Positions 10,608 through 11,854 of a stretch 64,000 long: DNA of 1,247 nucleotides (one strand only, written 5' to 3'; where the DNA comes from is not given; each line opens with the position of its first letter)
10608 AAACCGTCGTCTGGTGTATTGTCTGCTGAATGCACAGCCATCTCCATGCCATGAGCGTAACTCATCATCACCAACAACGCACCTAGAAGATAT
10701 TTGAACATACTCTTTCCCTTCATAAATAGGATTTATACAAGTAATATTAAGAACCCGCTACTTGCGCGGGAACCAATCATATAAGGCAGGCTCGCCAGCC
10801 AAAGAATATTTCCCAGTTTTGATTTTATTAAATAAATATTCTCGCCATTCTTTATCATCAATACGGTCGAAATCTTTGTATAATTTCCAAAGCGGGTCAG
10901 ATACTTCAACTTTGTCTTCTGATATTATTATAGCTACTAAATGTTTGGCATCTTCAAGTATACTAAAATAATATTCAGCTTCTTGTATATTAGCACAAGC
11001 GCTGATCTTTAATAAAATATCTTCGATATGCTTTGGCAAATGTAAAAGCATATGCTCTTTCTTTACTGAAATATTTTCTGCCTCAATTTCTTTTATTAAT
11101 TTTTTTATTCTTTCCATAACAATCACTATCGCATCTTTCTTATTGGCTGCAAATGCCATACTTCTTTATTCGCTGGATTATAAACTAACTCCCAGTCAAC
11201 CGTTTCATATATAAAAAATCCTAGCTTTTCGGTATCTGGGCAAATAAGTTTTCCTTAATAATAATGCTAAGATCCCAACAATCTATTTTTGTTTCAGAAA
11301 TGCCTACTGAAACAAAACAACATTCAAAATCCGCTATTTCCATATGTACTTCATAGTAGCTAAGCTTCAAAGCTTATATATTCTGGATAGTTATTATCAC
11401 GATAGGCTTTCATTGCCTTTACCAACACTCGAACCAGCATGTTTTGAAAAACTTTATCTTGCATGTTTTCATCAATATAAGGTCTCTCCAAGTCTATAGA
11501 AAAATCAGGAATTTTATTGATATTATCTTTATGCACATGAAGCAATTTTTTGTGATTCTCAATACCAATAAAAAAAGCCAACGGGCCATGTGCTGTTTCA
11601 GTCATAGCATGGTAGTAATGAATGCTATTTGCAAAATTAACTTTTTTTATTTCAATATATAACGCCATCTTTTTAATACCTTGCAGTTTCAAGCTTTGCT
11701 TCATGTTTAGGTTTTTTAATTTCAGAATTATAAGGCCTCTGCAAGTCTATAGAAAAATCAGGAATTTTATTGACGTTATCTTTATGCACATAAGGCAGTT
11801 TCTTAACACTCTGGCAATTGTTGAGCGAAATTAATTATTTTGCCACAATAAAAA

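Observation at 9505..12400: Accessory island splitting the suf cluster: a duplicated two-gene cassette with decaying copies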

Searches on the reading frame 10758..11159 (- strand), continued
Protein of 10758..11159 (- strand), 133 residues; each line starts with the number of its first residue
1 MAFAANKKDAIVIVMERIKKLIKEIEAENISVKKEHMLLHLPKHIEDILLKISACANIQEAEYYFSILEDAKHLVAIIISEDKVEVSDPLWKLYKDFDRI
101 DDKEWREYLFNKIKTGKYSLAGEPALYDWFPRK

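Call 46: search_solved_structures(query=P0007, max_evalue=10, show_alignments=3)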
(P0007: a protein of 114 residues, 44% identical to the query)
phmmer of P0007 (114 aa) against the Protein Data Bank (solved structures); distinct sequences matched with E-value up to 10: 2.
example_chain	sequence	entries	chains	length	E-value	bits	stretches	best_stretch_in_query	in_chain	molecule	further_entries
8c6j_S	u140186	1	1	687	0.61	13.6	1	59-85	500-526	Crooked neck-like protein 1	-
7esz_A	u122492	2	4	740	0.76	13.3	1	49-88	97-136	BACTERIA FACTOR B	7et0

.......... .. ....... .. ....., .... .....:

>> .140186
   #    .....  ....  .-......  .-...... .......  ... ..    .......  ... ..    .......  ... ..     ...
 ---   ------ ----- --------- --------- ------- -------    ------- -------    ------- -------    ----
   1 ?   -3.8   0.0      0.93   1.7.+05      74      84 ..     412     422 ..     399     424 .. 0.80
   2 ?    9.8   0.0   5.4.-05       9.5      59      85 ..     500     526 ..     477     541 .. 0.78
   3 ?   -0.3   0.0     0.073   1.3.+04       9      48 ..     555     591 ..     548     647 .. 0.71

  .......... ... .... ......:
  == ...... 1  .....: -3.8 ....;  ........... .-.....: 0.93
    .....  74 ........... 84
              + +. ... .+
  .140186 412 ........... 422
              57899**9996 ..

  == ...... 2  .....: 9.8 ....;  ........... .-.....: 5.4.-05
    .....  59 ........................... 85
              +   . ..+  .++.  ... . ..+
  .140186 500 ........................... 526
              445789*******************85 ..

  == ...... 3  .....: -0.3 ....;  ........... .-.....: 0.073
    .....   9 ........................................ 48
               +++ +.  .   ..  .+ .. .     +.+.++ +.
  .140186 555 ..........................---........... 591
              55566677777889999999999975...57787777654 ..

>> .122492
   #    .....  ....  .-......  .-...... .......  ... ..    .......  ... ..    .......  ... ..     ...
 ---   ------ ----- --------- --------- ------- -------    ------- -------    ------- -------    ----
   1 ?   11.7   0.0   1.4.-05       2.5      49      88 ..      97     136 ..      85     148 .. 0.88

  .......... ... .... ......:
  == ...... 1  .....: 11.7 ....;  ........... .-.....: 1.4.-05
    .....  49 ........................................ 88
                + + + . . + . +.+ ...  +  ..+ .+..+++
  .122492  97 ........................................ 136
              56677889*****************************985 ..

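Call 49: search_protein_families(library=padloc, max_evalue=0.1, proteins=[window:10758-11117:-, L007:7716-9992:+])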
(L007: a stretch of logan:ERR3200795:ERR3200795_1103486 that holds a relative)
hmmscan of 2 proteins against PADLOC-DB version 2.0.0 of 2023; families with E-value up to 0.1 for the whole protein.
window:10758-11117:- (119 aa): 2 families
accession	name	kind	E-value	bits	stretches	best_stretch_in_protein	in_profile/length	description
PDLC00834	E1-E2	-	0.0032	14.1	1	21-101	92-173/564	E1-E2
PDLC04275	PDC-M02A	-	0.013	13.5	1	9-58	83-132/172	-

L007:7716-9992:+ (758 aa): 0 families

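Call 58: search_protein_families(library=pfam, max_evalue=0.1, proteins=[L016:435-830:+])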
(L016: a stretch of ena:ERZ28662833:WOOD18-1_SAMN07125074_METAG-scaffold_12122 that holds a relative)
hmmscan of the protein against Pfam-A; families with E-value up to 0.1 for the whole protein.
L016:435-830:+ (131 aa): 0 families

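Call 80: find_related_loci(query=A1, collection=metagenome_contigs, flank=8000)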
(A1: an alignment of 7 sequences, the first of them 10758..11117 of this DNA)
Query A1 (119 aa) in metagenome_contigs; peptide patterns used: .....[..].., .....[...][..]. (x = any residue, [..] = any of these).
37 stretches matched a pattern; 1 encode a relative of the query (tblastn E <= 1e-3); 1 distinct loci.
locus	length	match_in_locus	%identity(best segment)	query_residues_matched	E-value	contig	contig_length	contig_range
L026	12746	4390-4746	67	1-119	2e-51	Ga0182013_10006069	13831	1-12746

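Call 83: search_solved_structures(query=L012:1534-3840:+, max_evalue=1)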
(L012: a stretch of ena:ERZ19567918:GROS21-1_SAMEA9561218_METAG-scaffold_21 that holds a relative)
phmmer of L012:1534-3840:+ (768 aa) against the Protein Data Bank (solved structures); distinct sequences matched with E-value up to 1: 0.

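Call 84: search_protein_families(library=ncbifam, max_evalue=0.01, proteins=[L012:1534-3840:+, L012:3845-9958:+, L007:7716-9992:+, L026:4773-5162:+, L026:5269-6867:+, L026:6869-7219:+])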
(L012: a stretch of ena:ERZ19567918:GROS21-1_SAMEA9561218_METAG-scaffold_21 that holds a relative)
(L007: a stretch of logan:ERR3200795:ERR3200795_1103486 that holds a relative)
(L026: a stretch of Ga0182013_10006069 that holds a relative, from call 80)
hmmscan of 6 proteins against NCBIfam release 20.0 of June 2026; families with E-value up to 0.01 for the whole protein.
L012:1534-3840:+ (768 aa): 0 families

L012:3845-9958:+ (2037 aa): 0 families

L007:7716-9992:+ (758 aa): 0 families

L026:4773-5162:+ (129 aa): 0 families

L026:5269-6867:+ (532 aa): 0 families

L026:6869-7219:+ (116 aa): 0 families

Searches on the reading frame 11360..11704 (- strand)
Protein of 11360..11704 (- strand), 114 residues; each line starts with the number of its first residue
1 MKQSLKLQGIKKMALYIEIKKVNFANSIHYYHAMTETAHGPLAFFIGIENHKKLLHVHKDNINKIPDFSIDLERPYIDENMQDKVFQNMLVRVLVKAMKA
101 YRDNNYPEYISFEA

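Call 5: search_protein_families(library=pfam, max_evalue=1, proteins=[window:11360-11704:-])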
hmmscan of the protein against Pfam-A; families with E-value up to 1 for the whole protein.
window:11360-11704:- (114 aa): 1 family
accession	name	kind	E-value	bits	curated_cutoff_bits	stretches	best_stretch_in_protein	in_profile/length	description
PF02999.19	Borrelia_orfD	-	0.24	12.2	27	1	88-112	33-57/100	Borrelia orf-D family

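Call 6: search_protein_families(library=ncbifam, max_evalue=1, proteins=[window:11360-11704:-])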
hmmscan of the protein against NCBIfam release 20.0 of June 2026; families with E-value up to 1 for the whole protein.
window:11360-11704:- (114 aa): 0 families

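Call 43: search_protein_representatives(protein=window:11360-11704:-)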
Query: 114 residues. Proteins with E-value up to 0.001 (for the whole library): 24; up to 1e-10: 2; up to 1e-30: 1. The best 24 are listed.
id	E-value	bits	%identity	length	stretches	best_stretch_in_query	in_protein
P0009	9.7e-70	247.9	100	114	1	1-114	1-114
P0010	1.3e-14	70.6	62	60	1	35-90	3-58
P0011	7.5e-09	52.1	37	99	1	13-114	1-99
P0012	1.1e-08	51.6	37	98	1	13-111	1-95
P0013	4.1e-08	49.7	32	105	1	14-113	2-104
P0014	5.4e-07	46.1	36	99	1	13-112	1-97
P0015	6.7e-07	45.8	35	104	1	16-112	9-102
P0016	3.0e-06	43.7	38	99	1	13-112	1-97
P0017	5.2e-06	42.9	32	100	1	13-114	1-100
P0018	5.7e-06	42.8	33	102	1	13-112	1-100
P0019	1.0e-05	42.0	36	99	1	13-113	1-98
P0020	1.3e-05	41.7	31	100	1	13-114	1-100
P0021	2.1e-05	41.0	35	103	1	13-112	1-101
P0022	4.1e-05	40.1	32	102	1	13-113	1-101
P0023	5.5e-05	39.7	27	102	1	14-113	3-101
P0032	8.2e-04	35.9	29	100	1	14-113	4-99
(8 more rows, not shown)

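Call 48: search_protein_families(library=pfam, alignment_id=A3, max_evalue=0.1)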
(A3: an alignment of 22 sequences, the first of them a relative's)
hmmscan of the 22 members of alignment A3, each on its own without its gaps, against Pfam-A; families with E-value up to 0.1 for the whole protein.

A. member 1, P0009 (114 aa): 0 families

B. families by the number of members that match (of 22 scanned): 8 families
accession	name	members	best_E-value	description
PF18033.7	SpuA_C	1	0.0027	SpuA C-terminal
PF16347.10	SGSH_C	1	0.0055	N-sulphoglucosamine sulphohydrolase, C-terminal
PF06043.17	Reo_P9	1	0.018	Reovirus P9-like family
PF18663.7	Pallilysin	1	0.023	Pallilysin beta barrel domain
PF14270.11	DUF4358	1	0.025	Domain of unknown function (DUF4358)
PF02562.22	PhoH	1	0.034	PhoH-like protein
PF19163.5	DUF5845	1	0.057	Family of unknown function (DUF5845)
PF15106.11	TMEM156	1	0.084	TMEM156 protein family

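Call 49: search_protein_families(library=padloc, max_evalue=0.1, proteins=[window:11360-11668:-])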
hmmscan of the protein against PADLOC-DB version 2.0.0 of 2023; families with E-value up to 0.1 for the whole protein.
window:11360-11668:- (102 aa): 0 families

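Call 50: find_homologous_proteins(query=A3, max_evalue=0.001)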
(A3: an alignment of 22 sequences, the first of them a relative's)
Query A3 (22 sequences) (114 aa, profile of the alignment): 10 proteins with E <= 0.001 among 515 candidates.
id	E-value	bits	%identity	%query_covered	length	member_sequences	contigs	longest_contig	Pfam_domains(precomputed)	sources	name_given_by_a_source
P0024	6.9e-29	118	30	89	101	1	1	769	-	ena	-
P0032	1.6e-27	113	31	89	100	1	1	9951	-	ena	-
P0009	4.7e-27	112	100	100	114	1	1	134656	-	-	-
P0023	2.7e-26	110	28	88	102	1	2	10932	-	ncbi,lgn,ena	-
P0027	1.1e-24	104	30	87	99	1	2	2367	-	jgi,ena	jgi:hypothetical protein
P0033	2.5e-24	103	32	87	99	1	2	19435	-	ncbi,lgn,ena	-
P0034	1.7e-23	101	31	88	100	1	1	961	-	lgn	-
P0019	1.9e-23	100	34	89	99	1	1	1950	-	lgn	-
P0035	1.7e-22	97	28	88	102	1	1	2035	-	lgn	-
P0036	1.2e-20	91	27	89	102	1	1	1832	-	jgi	jgi:hypothetical protein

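Call 51: find_encoding_contigs(protein=P0033, flank=8000, max_places=3)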
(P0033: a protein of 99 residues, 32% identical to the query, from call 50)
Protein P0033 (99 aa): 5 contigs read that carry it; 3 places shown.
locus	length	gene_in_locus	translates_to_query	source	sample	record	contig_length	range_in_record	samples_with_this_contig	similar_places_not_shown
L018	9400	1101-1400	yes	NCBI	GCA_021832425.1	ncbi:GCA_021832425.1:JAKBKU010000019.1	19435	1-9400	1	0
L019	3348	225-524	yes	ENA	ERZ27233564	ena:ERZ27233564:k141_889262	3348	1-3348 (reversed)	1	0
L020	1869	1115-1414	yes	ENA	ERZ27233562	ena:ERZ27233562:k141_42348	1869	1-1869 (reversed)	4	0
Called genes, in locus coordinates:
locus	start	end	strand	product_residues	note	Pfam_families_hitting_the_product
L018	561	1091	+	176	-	-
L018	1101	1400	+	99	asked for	-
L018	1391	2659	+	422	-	-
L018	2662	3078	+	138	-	-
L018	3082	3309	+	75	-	-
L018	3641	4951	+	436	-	PF09976:TPR_21 (faint), PF25062:ARM_TT21_N (faint), PF13174:TPR_6 (faint), PF13424:TPR_12 (faint), PF13432:TPR_16 (faint), PF14559:TPR_19 (faint), PF08238:Sel1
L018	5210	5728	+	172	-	-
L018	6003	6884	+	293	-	-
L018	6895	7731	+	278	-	-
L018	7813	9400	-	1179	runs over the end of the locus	PF08269:dCache_2, PF17200:sCache_2, PF17200:sCache_2 (weak), PF08269:dCache_2 (weak), PF17200:sCache_2 (weak), PF08269:dCache_2 (weak), PF17200:sCache_2 (weak), PF08269:dCache_2 (weak), +1 more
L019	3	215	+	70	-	?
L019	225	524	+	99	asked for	-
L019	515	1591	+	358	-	-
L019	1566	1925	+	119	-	-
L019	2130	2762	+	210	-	-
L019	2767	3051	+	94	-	-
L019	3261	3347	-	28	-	?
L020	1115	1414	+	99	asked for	-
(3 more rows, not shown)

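Call 52: find_encoding_contigs(protein=P0023, flank=8000, max_places=3)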
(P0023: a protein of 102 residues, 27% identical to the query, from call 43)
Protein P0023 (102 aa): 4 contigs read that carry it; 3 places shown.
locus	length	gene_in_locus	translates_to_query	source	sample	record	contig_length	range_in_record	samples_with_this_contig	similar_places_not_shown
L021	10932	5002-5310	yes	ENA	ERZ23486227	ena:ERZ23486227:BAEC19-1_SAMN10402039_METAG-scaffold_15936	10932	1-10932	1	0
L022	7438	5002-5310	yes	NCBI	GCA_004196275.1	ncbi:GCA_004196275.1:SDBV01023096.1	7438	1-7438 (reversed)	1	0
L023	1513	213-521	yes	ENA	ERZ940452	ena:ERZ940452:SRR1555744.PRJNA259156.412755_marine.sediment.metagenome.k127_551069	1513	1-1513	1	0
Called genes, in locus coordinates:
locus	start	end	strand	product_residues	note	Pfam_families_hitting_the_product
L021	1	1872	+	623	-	?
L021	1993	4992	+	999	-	-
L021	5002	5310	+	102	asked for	-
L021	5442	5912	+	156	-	-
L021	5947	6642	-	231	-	-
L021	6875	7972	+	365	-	PF13483:Lactamase_B_3, PF12706:Lactamase_B_2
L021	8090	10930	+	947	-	?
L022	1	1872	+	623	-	?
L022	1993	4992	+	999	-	-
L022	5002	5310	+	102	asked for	-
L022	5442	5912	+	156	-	-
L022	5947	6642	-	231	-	-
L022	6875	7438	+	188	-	?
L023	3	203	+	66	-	?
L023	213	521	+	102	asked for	-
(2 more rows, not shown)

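Call 53: find_encoding_contigs(protein=P0032, flank=8000, max_places=3)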
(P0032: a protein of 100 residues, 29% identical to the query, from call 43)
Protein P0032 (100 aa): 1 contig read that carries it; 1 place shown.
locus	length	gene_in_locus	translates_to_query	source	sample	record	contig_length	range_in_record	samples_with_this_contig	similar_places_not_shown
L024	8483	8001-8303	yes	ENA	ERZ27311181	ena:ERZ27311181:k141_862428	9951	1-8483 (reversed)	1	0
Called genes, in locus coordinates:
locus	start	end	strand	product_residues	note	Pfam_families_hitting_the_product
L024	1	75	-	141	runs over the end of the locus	-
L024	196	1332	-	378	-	PF01168:Ala_racemase_N, PF00842:Ala_racemase_C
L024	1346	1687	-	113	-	-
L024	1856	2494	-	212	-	-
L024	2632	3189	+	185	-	-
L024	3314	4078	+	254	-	PF12796:Ank_2 (faint), PF13606:Ank_3 (faint), PF00023:Ank (faint)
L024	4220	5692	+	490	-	-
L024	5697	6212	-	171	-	-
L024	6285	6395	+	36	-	-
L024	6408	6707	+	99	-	-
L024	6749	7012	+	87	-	-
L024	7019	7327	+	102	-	-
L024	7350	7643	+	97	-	-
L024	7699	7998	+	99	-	-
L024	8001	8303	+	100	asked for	-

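Call 58: search_protein_families(library=pfam, max_evalue=0.1, proteins=[L018:561-1091:+, L021:1993-4992:+, L018:1391-2659:+, L019:2130-2762:+, L021:1-1872:+, L018:2662-3078:+, L024:6749-7012:+, L024:7019-7327:+, L024:7350-7643:+])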
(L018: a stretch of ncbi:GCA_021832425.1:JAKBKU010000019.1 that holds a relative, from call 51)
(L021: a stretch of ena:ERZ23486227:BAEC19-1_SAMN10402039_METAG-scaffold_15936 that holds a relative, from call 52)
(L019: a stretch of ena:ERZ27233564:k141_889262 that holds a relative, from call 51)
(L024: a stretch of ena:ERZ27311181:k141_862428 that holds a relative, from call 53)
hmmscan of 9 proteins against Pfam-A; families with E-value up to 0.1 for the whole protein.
L018:561-1091:+ (176 aa): 0 families

L021:1993-4992:+ (999 aa): 0 families

L018:1391-2659:+ (422 aa): 0 families

L019:2130-2762:+ (210 aa): 0 families

L021:1-1872:+ (623 aa): 10 families
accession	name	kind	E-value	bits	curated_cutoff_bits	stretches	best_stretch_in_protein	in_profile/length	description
PF00004.35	AAA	-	2e-20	74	21.2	1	26-155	1-129/131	ATPase family associated with various cellular activities (AAA)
PF13173.12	AAA_14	-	0.00012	22.5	27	1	27-110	6-88/129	AAA domain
PF03215.21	Rad17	-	0.00066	20.1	23.8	1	25-51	47-73/186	Rad17 P-loop domain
PF13521.12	AAA_28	-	0.0033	18.1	27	1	26-52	2-28/164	AAA domain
PF13191.12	AAA_16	-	0.013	16.4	32.6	1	24-88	25-96/167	AAA ATPase domain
PF00910.28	RNA_helicase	-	0.013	16.4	21.5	1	27-62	2-27/105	RNA helicase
PF13401.12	AAA_22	-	0.014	16.1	27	0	26-60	8-45/130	AAA domain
PF00005.33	ABC_tran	-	0.03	15.4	25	1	25-48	13-36/137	ABC transporter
PF13207.12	AAA_17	-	0.039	14.7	27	0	29-93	1-64/136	AAA domain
PF13671.12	AAA_33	-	0.041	14.6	27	0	27-50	3-26/143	AAA domain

L018:2662-3078:+ (138 aa): 0 families

L024:6749-7012:+ (87 aa): 0 families

L024:7019-7327:+ (102 aa): 0 families

L024:7350-7643:+ (97 aa): 1 family
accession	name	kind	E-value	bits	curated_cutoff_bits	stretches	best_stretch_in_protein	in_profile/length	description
PF22139.1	XPD_arch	-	0.029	15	27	1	14-41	35-62/110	DNA repair helicase XPD, arch domain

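Call 59: search_solved_structures(query=L018:561-1091:+, max_evalue=1, show_alignments=1)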
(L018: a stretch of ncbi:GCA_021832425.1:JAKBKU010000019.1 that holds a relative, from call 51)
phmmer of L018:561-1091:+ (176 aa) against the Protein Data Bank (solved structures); distinct sequences matched with E-value up to 1: 0.

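Call 69: predict_structure(alignment_id=A4)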
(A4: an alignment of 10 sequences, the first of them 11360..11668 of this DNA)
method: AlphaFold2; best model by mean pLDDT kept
length: 102 residues; sequences in the alignment: 10
mean_pLDDT: 86.0   pTM: 0.78
mean pLDDT of the five models: 86.0, 84.2, 84.1, 83.5, 81.2
residues with pLDDT >= 90: 50; 70-90: 43; 50-70: 8; < 50: 1
segments of 3 or more residues with pLDDT < 50: none
pLDDT, mean of each block of 10 residues (from residue 1): 81 94 84 93 92 90 76 81 90 85 52
secondary structure, 60 per line:
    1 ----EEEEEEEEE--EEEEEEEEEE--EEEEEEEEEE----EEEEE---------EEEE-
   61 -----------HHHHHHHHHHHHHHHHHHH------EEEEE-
elements in order: E5-13 E16-25 E28-37 E42-46 E56-59 H72-90 E97-101

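Call 72: fold_search(model_id=the predicted structure, library=pdb)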
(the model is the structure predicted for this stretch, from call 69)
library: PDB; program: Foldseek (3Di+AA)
matches with E <= 10: 443; with E <= 0.001: 0
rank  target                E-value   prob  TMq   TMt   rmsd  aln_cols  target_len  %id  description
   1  6dm3_B                3.8e-01  0.44  0.31  0.30  11.9        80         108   14  Crystal structure of the SH2 domain from RavO (Lpg1129) from Legionella pneumophila, apoprotein (released 2018-06-27)
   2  5tpj                  4.2e-01  0.38  0.31  0.26   9.0        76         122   17  Crystal structure of a de novo designed protein with curved beta-sheet (released 2017-01-25)
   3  3a8p_A                4.2e-01  0.15  0.29  0.16  14.8       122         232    7  Crystal structure of the Tiam2 PHCCEx domain (released 2009-11-24)
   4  6w90                  6.2e-01  0.30  0.30  0.24   8.7        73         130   20  De novo designed NTF2 fold protein NT-9 (released 2020-08-19)
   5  2dhk_MODEL_1_A        6.6e-01  0.35  0.28  0.24  12.4        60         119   17  Solution structure of the PH domain of TBC1 domain family member 2 protein from human (released 2006-09-24)
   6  1v5p_MODEL_1_A        6.6e-01  0.15  0.28  0.24  12.3       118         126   13  Solution Structure of the N-terminal Pleckstrin Homology Domain Of TAPP2 from Mouse (released 2004-05-25)
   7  6dm4_A                7.0e-01  0.38  0.36  0.32  11.3        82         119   12  Crystal structure of the SH2 domain from RavO (Lpg1129) from Legionella pneumophila in complex with Homo sapiens Shc1  (released 2018-06-27)
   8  4iap_A                7.4e-01  0.38  0.34  0.16   6.7        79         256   14  Crystal structure of PH domain of Osh3 from Saccharomyces cerevisiae (released 2013-07-31)
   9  8i2e_A                7.8e-01  0.25  0.28  0.20   3.6        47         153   19  Crystal structure of Bacillus subtilis LytE in complex with IseA (released 2023-04-05)
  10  2x5h_C                7.8e-01  0.10  0.22  0.24  12.0        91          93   12  Crystal structure of the ORF131 L26M L51M double mutant from Sulfolobus islandicus rudivirus 1 (released 2010-07-21)
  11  3hw2_B                9.8e-01  0.15  0.30  0.30  11.5       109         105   10  Crystal structure of the SifA-SKIP(PH) complex (released 2009-11-03)
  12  8j07_c1               9.8e-01  0.10  0.25  0.14  14.7       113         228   14  96nm repeat of human respiratory doublet microtubule and associated axonemal complexes (released 2023-07-26)
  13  5oun_MODEL_1_A        1.0e+00  0.13  0.26  0.25   8.8        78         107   12  NMR solution structure of the external DII domain of Rvb2 from Saccharomyces cerevisiae (released 2018-03-28)
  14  8a93_B                1.3e+00  0.16  0.26  0.09   6.0        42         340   17  Complex of RecF-RecR-DNA from Thermus thermophilus. (released 2023-04-26)
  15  7qs2                  1.3e+00  0.09  0.24  0.15  12.8       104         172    5  Crystal structure of B30.2 PRYSPRY domain of TRIM15 (released 2022-05-04)
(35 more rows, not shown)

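Call 84: search_protein_families(library=ncbifam, max_evalue=0.01, proteins=[L021:1993-4992:+])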
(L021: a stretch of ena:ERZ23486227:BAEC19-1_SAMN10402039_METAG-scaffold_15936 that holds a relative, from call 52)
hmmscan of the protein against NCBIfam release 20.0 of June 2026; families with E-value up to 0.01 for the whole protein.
L021:1993-4992:+ (999 aa): 0 families
